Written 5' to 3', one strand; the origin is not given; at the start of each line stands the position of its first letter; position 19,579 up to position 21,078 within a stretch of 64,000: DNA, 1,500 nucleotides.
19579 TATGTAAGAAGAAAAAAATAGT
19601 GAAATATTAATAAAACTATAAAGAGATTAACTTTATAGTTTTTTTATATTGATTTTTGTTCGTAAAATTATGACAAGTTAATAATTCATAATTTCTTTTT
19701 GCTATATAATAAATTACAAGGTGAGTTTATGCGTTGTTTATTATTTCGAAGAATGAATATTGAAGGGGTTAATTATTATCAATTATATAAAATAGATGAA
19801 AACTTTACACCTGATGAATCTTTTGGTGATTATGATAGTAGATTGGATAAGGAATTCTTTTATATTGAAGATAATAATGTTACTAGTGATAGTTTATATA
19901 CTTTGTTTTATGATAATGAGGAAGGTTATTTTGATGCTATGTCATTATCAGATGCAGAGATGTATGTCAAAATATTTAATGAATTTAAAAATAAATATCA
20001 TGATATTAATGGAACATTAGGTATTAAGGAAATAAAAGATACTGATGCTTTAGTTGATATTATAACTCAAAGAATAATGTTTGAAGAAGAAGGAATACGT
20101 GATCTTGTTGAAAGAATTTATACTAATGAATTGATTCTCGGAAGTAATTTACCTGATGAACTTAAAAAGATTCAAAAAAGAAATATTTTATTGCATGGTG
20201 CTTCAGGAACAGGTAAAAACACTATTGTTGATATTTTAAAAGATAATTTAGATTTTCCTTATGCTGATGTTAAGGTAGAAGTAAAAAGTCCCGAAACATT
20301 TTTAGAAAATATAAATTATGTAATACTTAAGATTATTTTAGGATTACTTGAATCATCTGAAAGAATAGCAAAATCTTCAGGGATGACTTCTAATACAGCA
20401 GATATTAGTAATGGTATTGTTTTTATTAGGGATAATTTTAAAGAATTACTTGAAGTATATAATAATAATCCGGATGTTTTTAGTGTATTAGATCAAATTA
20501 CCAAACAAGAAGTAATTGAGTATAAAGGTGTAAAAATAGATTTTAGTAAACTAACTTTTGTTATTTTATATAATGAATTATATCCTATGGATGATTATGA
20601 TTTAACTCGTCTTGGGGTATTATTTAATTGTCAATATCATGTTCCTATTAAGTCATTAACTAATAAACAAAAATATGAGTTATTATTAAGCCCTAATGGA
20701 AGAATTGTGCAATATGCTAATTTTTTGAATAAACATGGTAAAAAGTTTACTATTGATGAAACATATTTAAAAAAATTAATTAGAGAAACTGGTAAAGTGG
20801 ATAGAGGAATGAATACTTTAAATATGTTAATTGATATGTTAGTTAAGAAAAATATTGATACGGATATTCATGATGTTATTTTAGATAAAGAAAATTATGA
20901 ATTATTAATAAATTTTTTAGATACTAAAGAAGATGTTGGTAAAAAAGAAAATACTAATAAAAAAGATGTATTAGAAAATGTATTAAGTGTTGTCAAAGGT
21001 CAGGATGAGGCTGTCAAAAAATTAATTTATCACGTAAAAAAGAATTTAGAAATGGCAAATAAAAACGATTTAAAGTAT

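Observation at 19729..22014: Naturally fused ClpX-ClpX pseudo-dimer: a degenerate AAA+ module followed by an intact one, without the zinc-binding domain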

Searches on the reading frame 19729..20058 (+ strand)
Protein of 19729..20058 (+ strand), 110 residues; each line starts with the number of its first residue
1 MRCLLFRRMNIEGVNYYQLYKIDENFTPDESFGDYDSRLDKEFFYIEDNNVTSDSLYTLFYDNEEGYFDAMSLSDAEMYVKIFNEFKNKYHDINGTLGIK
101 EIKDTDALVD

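Call 34: search_protein_families(library=pfam, proteins=[window:19729-20058:+], max_evalue=1)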
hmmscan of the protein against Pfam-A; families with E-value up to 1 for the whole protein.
window:19729-20058:+ (110 aa): 0 families

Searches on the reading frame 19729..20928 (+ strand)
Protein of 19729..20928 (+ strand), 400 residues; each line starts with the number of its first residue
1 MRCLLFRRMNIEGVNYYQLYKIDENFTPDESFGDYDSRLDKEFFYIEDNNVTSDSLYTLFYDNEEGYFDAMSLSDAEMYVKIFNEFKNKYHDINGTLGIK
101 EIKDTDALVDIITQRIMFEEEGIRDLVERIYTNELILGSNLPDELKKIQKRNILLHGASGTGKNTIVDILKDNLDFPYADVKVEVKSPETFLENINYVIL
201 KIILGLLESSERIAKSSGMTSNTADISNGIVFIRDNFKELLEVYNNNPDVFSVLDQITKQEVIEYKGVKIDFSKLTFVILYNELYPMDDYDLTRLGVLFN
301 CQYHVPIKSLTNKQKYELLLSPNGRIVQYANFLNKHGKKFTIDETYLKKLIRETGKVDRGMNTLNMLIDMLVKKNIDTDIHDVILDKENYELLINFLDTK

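Call 27: search_solved_structures(query=A2, max_evalue=10, show_alignments=3)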
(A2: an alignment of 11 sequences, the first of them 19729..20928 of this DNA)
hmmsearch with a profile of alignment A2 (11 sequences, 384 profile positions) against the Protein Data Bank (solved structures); distinct sequences matched with E-value up to 10: 58.
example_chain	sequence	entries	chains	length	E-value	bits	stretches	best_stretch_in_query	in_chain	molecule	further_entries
9ndj_F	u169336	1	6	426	4.3e-13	52.2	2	99-211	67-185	ATP-dependent Clp protease ATP-binding subunit ClpX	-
6wr2_A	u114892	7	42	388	7e-13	51.5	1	101-211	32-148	ATP-dependent Clp protease ATP-binding subunit ClpX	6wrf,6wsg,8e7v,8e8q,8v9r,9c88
9c87_A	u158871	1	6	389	7.1e-13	51.5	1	101-211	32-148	ATP-dependent Clp protease ATP-binding subunit ClpX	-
6po1_A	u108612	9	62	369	1.1e-12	50.9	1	102-211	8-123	ATP-dependent Clp protease ATP-binding subunit ClpX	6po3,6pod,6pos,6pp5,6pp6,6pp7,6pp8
4i34_A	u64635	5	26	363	3.1e-12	49.4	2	102-211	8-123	ATP-dependent Clp protease ATP-binding subunit ClpX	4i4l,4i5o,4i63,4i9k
3hws_A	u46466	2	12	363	3.7e-12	49.2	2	102-211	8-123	ATP-dependent Clp protease ATP-binding subunit clpX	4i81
3hte_A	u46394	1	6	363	3.7e-12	49.2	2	102-211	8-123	ATP-dependent Clp protease ATP-binding subunit clpX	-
8e91_A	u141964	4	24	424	3.9e-12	49.1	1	101-211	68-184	ATP-dependent Clp protease ATP-binding subunit ClpX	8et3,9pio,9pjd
6vfs_E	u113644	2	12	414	3.9e-12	49.1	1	100-211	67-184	ATP-dependent Clp protease ATP-binding subunit ClpX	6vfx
6sfw_O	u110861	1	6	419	5.3e-12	48.7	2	94-211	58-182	ATP-dependent Clp protease ATP-binding subunit ClpX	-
9dvy_A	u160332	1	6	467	6.9e-12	48.3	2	138-210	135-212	ATP-dependent Clp protease ATP-binding subunit clpX-like, mitochondrial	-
9ykx_A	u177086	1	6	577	1e-11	47.7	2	138-211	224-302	ATP-dependent clpX-like chaperone, mitochondrial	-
9p9v_A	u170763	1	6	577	1.2e-11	47.5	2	138-210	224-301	ATP-dependent clpX-like chaperone, mitochondrial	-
1um8_A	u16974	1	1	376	1.3e-10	44.1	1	143-213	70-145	ATP-dependent Clp protease ATP-binding subunit clpX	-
8yd0_A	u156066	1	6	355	4.5e-07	32.4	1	144-211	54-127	ATP-dependent Clp protease ATP-binding subunit ClpX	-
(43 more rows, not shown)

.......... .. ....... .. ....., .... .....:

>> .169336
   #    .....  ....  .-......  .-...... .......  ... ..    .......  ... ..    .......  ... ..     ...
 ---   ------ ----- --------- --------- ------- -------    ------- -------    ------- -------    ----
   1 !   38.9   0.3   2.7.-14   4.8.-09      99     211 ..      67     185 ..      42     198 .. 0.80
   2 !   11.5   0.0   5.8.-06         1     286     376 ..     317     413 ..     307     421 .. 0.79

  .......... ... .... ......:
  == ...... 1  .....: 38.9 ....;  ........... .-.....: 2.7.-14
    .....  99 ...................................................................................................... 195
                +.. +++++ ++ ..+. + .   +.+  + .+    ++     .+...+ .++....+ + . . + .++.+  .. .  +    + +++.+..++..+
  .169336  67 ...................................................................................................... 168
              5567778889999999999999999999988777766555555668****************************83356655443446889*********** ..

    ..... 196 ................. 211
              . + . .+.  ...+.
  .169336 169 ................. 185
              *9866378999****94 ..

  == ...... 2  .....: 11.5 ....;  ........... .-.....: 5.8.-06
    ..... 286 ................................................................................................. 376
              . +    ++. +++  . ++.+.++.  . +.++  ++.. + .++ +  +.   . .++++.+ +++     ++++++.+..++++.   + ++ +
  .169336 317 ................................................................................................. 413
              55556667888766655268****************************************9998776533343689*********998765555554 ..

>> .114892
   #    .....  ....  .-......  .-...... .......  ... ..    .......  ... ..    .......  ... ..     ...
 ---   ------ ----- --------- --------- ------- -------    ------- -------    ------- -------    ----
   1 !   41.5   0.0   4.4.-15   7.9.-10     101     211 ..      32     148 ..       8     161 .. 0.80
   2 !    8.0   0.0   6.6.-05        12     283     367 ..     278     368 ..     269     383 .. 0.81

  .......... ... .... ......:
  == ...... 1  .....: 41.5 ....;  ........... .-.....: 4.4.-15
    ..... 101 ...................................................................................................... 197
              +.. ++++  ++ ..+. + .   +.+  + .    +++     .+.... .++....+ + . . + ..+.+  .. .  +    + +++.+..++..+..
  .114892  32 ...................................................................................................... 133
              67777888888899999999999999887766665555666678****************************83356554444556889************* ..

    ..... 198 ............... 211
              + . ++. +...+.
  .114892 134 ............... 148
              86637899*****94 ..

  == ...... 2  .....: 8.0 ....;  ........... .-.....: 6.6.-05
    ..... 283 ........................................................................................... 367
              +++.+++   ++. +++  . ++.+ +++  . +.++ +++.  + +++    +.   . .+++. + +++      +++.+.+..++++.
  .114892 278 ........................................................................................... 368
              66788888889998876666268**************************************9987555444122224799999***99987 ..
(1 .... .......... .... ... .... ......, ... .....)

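Call 35: predict_structure(alignment_id=A2)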
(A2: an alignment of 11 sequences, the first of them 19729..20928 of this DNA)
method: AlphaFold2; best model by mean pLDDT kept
length: 400 residues; sequences in the alignment: 11
mean_pLDDT: 78.5   pTM: 0.66
mean pLDDT of the five models: 78.5, 77.6, 74.6, 73.7, 70.8
residues with pLDDT >= 90: 87; 70-90: 197; 50-70: 102; < 50: 14
segments of 3 or more residues with pLDDT < 50: 90-101
pLDDT, mean of each block of 10 residues (from residue 1): 67 65 60 56 65 57 65 56 54 41 73 78 88 75 71 90 89 89 85 88 93 75 81 89 84 84 87 93 85 87 87 88 87 91 95 85 88 79 91 79
secondary structure, 60 per line:
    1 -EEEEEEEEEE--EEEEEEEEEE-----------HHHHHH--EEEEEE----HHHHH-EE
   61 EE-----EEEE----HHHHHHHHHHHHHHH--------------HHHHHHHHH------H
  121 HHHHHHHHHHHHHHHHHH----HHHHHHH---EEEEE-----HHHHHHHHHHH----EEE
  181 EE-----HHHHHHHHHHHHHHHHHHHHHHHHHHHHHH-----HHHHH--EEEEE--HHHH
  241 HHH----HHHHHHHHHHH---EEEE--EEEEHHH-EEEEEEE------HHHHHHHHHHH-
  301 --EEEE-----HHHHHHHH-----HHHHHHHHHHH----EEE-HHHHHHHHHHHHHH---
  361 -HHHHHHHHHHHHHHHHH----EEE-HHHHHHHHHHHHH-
elements in order: E2-11 E14-23 H35-40 E43-48 H53-57 E59-62 E68-71 H76-90 H105-113 H120-138 H143-149 E153-157 H163-173 E178-182 H188-217 H223-227 E230-234 H237-243 H248-258 E262-265 E268-271 E276-282 H289-299 E303-306 H312-319 H325-335 E340-342 H344-357 H362-378 E383-385 H387-399

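Call 38: fold_search(model_id=the predicted structure, library=pdb)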
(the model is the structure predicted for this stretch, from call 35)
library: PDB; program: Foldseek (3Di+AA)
matches with E <= 10: 1719; with E <= 0.001: 894
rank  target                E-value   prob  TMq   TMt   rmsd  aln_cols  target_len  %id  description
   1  6vfs_F                1.2e-12  1.00  0.51  0.65   5.0       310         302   16  ClpXP from Neisseria meningitidis - Conformation A (released 2020-01-22)
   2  9a5x_A                2.6e-12  1.00  0.50  0.48  15.7       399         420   13  Integrative model of CLPX-CLPP by crosslinking MS and deep learning (released 2024-09-18)
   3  9dvy_A                4.1e-12  1.00  0.52  0.63   5.6       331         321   19  Human mitochondrial ClpX with endogenous substrate (released 2025-10-15)
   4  6vfx_F                4.4e-12  1.00  0.52  0.63   5.0       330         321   16  ClpXP from Neisseria meningitidis - Conformation B (released 2020-01-22)
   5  6sfw_O                4.4e-12  1.00  0.50  0.60   5.8       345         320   14  Cryo-EM Structure of the ClpX component of the ClpXP1/2 degradation machinery. (released 2019-10-16)
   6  9ykx_A                4.4e-12  1.00  0.48  0.61   6.0       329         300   18  Un-crosslinked hClpX (released 2026-03-04)
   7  6kww_W                6.2e-12  1.00  0.49  0.58   6.7       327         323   17  HslU from Staphylococcus aureus (released 2020-07-15)
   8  6vfs_D                6.5e-12  1.00  0.52  0.62   5.9       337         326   15  ClpXP from Neisseria meningitidis - Conformation A (released 2020-01-22)
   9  8e7v_F                8.2e-12  1.00  0.49  0.56   5.5       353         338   15  Cryo-EM structure of substrate-free DNClpX.ClpP from singly capped particles (released 2023-11-08)
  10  6pxl_J                8.2e-12  1.00  0.49  0.56   7.1       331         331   16  3.74 Angstroms resolution structure of HlsU with an axial-channel plug (released 2020-07-29)
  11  6kww_S                9.8e-12  1.00  0.54  0.66   5.2       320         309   17  HslU from Staphylococcus aureus (released 2020-07-15)
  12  6pxk_J                1.0e-11  1.00  0.48  0.58   6.9       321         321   15  3.65 Angstroms resolution structure of HslU with an axial-channel plug (released 2020-07-29)
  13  8e91_F                1.2e-11  1.00  0.50  0.58   5.5       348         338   14  Cryo-EM structure of substrate-free ClpX.ClpP (released 2023-11-08)
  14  6kww_B                1.2e-11  1.00  0.48  0.63   5.9       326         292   17  HslU from Staphylococcus aureus (released 2020-07-15)
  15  6pos_A                1.3e-11  1.00  0.49  0.56   6.6       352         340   16  ClpX-ClpP complex bound to substrate and ATP-gamma-S, class 1 (released 2020-03-11)
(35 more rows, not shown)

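Call 39: search_protein_representatives(alignment_id=A2)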
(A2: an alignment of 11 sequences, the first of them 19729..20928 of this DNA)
Query: 11 sequences, 384 profile positions. Proteins with E-value up to 0.001 (for the whole library): 1594; up to 1e-10: 142; up to 1e-30: 31. The best 150 are listed.
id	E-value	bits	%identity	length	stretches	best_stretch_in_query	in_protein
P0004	5.8e-160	548.9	-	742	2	3-382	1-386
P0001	5.0e-155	532.7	-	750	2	1-379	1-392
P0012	1.9e-138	478.1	-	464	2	1-379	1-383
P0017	5.8e-137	473.2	-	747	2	1-382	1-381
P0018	1.6e-135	468.5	-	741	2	1-381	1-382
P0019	1.5e-133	462.0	-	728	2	1-380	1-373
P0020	7.2e-120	416.9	-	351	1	1-342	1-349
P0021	1.4e-118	412.7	-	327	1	1-302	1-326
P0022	3.3e-117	408.2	-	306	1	1-298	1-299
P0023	8.8e-107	373.9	-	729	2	1-369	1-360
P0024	1.5e-103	363.3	-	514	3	1-221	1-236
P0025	1.9e-103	362.9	-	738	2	1-379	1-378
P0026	3.6e-102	358.7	-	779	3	1-223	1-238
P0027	9.9e-102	357.2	-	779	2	1-381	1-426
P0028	1.4e-95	337.0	-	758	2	1-382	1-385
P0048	5.2e-27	111.3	-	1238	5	129-211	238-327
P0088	1.5e-13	67.0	-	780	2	107-211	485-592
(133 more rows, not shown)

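Call 55: find_related_loci(query=A2, collection=metagenome_contigs, flank=10000)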
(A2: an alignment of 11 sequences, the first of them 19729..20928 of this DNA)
Query A2 (400 aa) in metagenome_contigs; peptide patterns used: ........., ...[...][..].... (x = any residue, [..] = any of these).
110 stretches matched a pattern; 7 encode a relative of the query (tblastn E <= 1e-3); 7 distinct loci.
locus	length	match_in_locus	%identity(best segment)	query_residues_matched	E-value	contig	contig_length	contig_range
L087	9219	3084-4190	39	1-393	2e-79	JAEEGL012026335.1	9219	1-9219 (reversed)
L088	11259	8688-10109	40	1-387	2e-78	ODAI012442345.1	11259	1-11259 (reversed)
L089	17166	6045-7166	37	1-394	9e-75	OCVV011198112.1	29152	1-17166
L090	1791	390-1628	34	1-397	6e-69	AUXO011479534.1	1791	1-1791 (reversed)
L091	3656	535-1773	34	1-397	2e-66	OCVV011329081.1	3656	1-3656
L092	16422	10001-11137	37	1-400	1e-75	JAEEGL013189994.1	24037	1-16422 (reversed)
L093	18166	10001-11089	40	1-388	2e-74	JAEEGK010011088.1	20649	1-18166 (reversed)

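Call 58: search_protein_families(library=pfam, proteins=[P0048, P0088], max_evalue=0.001)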
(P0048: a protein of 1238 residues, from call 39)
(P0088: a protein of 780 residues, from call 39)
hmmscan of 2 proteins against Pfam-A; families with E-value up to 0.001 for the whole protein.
P0048 (1238 aa): 52 families (the best 25 are shown)
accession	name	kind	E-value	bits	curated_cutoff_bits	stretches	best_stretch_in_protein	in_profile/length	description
PF07724.20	AAA_2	-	6.4e-74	247.9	27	3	620-791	3-165/166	AAA domain (Cdc48 subfamily)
PF00004.35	AAA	-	5.4e-47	160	21.2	3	258-373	1-99/131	ATPase family associated with various cellular activities (AAA)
PF10431.15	ClpB_D2-small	-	2.3e-23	82.5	21.9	3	815-868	15-67/81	C-terminal, D2-small domain, of ClpB protein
PF00493.29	MCM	-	1.1e-19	70.9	23.3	3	563-698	7-134/224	MCM P-loop domain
PF07728.20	AAA_5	-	4.4e-17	62.8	22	1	622-697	1-78/139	AAA domain (dynein-related subfamily)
PF13401.12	AAA_22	-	5e-15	56.4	27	0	255-328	5-65/130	AAA domain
PF13191.12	AAA_16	-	6.3e-13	50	32.6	0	970-1008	25-63/167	AAA ATPase domain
PF25199.1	nSTAND_NTPase5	-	1.6e-12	47.9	34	0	596-642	17-63/145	Novel STAND NTPase 5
PF00437.27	T2SSE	-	7.1e-12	45.1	24.9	0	969-1018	142-190/370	Type II/IV secretion system protein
PF13173.12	AAA_14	-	9.3e-12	45.5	27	0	622-697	4-74/129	AAA domain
PF00005.33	ABC_tran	-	3.7e-11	44.2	25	0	621-700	12-73/137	ABC transporter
PF12775.13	AAA_7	-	4.4e-11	43.1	25.8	0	254-280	32-58/181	P-loop containing dynein motor region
PF13479.12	AAA_24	-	5.2e-10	39.9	27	0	620-709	2-88/195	AAA domain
PF02367.23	TsaE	-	6.5e-10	39.5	26.6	0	254-297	20-62/128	Threonylcarbamoyl adenosine biosynthesis protein TsaE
PF00270.35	DEAD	-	9.2e-10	38.9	26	0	253-273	12-32/167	DEAD/DEAH box helicase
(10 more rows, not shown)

P0088 (780 aa): 35 families (the best 25 are shown)
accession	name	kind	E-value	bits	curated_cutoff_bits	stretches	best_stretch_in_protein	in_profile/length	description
PF07724.20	AAA_2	-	3e-40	138.4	27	2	520-683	3-163/166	AAA domain (Cdc48 subfamily)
PF00004.35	AAA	-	1.1e-36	126.6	21.2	2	192-298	1-99/131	ATPase family associated with various cellular activities (AAA)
PF00493.29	MCM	-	4.7e-18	65.6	23.3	2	478-600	15-136/224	MCM P-loop domain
PF00158.32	Sigma54_activat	-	6.6e-14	52.4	20.2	2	512-597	14-105/168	Sigma-54 interaction domain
PF07728.20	AAA_5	-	2.3e-12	47.6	22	1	522-597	1-78/139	AAA domain (dynein-related subfamily)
PF13173.12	AAA_14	-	7.2e-12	45.9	27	2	191-266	4-74/129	AAA domain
PF13191.12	AAA_16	-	5.1e-10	40.5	32.6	0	178-220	16-55/167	AAA ATPase domain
PF13401.12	AAA_22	-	9.6e-09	36.1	27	0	188-268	4-97/130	AAA domain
PF12775.13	AAA_7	-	1.6e-08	34.7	25.8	1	518-595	31-110/181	P-loop containing dynein motor region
PF10431.15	ClpB_D2-small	-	2.6e-08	34.2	21.9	0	387-439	16-68/81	C-terminal, D2-small domain, of ClpB protein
PF06068.19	TIP49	-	4.2e-08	33.2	23.8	0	485-559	22-91/347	TIP49 P-loop domain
PF01078.27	Mg_chelatase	-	8.9e-08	32.2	20.3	0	517-541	19-43/207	Magnesium chelatase, subunit ChlI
PF13479.12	AAA_24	-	1.3e-06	28.9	27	0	191-268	4-78/195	AAA domain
PF13555.12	AAA_29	-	6.5e-06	26.2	27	0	188-209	21-42/61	P-loop containing region of AAA domain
PF13476.12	AAA_23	-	6.9e-06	27.3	27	0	188-215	18-45/201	AAA domain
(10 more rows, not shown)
